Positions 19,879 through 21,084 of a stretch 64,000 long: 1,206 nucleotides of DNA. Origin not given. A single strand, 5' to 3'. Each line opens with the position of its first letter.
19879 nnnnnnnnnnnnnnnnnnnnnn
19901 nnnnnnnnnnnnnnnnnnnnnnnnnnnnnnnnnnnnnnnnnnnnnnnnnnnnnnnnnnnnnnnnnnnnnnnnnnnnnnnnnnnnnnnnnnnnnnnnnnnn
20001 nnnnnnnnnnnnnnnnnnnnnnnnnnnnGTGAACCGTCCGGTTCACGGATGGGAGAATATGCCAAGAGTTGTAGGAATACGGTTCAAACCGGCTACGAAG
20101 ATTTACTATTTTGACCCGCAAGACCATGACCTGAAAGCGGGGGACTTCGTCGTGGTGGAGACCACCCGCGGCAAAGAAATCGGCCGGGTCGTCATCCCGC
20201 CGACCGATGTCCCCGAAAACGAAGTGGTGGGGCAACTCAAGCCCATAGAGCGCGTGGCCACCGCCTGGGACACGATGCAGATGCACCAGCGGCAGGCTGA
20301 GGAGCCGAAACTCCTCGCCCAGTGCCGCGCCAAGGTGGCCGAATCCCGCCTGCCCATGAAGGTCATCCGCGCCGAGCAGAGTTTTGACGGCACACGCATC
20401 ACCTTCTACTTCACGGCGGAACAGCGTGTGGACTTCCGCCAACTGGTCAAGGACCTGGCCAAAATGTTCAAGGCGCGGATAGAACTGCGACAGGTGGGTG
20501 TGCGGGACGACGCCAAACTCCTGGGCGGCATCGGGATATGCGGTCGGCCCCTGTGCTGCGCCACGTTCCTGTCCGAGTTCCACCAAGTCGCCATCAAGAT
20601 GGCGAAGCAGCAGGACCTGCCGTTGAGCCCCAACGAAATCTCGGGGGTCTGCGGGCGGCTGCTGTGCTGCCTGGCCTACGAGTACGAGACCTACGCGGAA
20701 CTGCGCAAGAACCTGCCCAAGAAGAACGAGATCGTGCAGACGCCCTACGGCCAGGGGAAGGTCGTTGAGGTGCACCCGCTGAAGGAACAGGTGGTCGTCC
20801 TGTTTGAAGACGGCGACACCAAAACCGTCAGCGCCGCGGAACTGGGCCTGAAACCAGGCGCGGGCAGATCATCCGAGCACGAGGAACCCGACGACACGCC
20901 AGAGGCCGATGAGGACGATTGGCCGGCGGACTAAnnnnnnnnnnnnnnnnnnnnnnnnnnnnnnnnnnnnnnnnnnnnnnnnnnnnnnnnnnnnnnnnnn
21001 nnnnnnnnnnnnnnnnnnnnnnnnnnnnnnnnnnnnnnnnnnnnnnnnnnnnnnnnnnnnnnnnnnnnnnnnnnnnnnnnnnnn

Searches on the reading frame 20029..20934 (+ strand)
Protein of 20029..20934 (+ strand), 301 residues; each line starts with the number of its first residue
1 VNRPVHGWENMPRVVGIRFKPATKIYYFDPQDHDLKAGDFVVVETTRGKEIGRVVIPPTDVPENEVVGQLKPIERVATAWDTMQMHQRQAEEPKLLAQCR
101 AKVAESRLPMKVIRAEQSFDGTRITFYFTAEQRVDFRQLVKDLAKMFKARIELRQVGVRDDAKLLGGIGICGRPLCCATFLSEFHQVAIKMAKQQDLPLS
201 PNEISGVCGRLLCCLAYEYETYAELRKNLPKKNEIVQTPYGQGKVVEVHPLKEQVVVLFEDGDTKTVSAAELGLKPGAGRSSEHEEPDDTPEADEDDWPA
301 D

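Call 38: search_protein_families(library=pfam, proteins=[window:20029-20934:+], max_evalue=0.00001)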
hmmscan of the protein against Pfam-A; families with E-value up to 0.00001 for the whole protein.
window:20029-20934:+ (301 aa): 1 family
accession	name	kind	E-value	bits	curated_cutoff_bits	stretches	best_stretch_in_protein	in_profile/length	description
PF04468.17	PSP1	-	3.7e-31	107.7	27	1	71-156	1-86/86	PSP1 C-terminal conserved region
